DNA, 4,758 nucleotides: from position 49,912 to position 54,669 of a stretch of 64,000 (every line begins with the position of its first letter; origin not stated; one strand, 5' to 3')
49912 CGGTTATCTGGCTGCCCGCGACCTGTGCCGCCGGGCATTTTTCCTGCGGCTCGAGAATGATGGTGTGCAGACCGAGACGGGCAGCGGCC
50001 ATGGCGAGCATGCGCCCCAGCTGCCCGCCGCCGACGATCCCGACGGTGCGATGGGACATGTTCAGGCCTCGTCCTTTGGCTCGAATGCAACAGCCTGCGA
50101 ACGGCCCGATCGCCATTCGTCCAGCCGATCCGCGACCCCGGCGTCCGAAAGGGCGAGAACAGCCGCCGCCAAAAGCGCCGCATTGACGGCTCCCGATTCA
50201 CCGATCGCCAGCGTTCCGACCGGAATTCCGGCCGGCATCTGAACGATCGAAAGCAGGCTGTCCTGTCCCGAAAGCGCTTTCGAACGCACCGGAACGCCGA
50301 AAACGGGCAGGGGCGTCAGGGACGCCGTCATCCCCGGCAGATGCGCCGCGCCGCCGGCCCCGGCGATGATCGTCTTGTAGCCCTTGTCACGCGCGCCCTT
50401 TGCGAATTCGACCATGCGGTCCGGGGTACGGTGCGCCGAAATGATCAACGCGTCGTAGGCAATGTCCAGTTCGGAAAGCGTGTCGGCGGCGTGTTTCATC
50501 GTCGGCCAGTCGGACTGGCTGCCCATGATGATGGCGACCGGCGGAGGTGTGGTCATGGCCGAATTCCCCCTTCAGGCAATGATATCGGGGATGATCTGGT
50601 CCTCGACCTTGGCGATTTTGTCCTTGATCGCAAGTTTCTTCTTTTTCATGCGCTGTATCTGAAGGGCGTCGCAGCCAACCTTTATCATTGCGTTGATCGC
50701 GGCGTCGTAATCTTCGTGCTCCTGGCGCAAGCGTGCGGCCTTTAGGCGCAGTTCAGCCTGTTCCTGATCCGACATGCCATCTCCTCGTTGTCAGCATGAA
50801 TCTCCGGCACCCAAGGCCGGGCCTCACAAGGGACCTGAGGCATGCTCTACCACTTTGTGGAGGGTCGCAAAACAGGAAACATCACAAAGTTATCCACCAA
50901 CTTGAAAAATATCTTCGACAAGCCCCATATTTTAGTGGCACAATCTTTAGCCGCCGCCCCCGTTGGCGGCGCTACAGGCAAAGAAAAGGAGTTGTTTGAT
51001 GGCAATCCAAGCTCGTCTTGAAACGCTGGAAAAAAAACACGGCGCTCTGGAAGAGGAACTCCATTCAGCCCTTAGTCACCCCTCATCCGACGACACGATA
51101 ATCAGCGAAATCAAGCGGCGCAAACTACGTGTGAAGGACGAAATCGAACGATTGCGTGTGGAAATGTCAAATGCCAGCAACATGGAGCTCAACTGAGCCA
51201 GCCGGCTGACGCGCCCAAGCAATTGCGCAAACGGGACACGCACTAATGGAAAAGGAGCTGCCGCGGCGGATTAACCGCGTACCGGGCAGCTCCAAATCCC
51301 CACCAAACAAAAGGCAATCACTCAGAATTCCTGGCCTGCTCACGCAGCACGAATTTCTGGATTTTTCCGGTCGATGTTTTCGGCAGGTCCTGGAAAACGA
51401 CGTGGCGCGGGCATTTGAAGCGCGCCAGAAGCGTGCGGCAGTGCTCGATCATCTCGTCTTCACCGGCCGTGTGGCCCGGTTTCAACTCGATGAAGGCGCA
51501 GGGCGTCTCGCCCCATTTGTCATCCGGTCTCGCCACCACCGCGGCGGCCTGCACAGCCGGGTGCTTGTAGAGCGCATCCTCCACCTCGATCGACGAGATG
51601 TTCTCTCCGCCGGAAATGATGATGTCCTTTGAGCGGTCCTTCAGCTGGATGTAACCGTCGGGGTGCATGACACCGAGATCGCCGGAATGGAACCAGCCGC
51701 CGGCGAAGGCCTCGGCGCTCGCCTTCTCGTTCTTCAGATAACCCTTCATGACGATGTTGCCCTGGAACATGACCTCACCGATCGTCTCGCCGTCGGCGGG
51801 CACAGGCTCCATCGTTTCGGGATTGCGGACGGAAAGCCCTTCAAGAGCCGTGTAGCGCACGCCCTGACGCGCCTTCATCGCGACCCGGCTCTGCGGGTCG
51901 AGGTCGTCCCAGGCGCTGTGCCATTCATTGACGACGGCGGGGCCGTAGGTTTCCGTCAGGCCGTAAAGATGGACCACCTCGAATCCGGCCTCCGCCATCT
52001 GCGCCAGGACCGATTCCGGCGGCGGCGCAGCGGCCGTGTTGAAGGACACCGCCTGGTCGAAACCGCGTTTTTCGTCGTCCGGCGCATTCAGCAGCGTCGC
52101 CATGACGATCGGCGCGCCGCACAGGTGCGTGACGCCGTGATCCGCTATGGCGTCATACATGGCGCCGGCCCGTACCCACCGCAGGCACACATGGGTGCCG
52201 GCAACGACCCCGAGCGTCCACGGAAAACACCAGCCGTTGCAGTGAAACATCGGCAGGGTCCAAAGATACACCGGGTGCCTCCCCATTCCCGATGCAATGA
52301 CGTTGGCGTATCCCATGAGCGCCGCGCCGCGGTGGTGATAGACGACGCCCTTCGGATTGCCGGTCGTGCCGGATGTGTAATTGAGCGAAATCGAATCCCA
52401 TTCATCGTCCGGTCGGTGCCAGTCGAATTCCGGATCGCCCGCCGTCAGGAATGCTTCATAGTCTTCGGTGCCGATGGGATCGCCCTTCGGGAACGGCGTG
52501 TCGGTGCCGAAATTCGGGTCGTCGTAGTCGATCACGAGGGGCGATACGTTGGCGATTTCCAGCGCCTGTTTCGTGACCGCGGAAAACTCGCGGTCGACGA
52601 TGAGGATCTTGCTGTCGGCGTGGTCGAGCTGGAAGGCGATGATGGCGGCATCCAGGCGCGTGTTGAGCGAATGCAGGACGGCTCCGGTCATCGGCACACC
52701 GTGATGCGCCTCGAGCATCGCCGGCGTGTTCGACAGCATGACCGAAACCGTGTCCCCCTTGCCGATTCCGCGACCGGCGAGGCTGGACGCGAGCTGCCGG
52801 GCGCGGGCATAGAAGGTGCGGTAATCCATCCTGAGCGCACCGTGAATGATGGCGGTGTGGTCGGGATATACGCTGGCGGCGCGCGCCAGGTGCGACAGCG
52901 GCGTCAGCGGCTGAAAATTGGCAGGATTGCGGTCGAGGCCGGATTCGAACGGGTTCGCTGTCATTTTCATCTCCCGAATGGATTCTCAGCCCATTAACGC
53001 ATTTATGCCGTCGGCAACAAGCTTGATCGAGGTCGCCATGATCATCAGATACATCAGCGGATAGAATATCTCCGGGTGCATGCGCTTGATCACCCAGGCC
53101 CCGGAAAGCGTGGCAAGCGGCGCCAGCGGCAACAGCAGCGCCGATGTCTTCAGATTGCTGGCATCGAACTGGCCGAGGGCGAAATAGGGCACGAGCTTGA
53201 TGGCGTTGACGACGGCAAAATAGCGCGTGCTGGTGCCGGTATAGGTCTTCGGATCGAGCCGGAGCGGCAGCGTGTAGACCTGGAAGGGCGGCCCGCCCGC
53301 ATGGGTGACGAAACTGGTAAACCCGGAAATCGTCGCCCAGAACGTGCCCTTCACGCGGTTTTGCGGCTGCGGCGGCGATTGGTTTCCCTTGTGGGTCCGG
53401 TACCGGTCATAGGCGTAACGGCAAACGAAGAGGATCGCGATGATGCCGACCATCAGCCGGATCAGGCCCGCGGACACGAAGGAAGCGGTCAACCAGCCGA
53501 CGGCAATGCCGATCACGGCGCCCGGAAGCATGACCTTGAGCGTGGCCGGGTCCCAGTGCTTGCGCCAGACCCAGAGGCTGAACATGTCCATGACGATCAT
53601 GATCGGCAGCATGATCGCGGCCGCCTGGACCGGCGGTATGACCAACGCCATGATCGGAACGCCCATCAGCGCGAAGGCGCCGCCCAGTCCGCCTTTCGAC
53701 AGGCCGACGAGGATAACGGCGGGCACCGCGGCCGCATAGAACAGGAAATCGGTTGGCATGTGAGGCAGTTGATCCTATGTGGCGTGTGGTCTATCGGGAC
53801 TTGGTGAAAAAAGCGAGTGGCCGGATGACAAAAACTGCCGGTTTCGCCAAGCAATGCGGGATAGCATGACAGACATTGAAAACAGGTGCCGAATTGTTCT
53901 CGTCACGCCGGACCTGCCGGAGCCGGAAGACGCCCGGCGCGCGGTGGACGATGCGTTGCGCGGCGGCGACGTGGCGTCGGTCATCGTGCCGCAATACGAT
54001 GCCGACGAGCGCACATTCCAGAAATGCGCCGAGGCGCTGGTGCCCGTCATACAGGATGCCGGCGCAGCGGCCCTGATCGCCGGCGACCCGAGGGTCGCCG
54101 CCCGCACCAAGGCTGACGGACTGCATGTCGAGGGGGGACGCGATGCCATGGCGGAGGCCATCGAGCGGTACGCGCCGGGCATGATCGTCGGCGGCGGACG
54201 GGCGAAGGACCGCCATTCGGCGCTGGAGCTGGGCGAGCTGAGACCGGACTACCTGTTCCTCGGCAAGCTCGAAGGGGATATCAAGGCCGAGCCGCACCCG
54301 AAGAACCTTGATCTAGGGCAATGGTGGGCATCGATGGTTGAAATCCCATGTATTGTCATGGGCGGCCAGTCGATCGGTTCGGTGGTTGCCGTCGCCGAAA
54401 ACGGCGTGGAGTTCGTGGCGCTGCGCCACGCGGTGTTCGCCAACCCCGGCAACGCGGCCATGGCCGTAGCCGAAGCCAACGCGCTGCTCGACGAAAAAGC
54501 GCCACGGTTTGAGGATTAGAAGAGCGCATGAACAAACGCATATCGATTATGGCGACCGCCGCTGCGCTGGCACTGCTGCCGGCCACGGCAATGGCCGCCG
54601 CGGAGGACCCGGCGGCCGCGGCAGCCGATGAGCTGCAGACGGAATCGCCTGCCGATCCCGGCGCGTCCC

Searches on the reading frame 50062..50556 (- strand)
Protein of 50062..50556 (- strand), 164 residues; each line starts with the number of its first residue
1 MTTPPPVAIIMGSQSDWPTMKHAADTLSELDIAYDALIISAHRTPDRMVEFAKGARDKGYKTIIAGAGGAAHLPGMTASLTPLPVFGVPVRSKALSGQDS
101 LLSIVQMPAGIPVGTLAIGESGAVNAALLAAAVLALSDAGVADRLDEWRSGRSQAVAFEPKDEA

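Call 69: search_protein_families(library=pfam, proteins=[window:50062-50556:-], max_evalue=0.001)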
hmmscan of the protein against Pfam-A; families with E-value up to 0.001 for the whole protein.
window:50062-50556:- (164 aa): 1 family
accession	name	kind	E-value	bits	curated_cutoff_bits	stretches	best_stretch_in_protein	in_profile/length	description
PF00731.26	AIRC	-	4.9e-61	205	30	1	7-152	2-145/148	AIR carboxylase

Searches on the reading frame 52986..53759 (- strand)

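Call 69: search_protein_families(library=pfam, proteins=[window:52986-53759:-], max_evalue=0.001)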
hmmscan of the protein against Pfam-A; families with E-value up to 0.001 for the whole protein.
window:52986-53759:- (257 aa): 1 family
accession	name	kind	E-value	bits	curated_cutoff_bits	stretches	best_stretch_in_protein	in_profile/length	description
PF01925.25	TauE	-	2.4e-37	129.3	32.6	1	13-247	3-237/237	Sulfite exporter TauE/SafE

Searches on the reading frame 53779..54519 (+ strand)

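Call 69: search_protein_families(library=pfam, proteins=[window:53779-54519:+], max_evalue=0.001)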
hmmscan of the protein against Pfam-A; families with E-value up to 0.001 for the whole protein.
window:53779-54519:+ (246 aa): 1 family
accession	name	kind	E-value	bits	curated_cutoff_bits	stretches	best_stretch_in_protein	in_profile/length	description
PF02581.23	TMP-TENI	-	2.7e-35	121.8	27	1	40-219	2-180/180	Thiamine monophosphate synthase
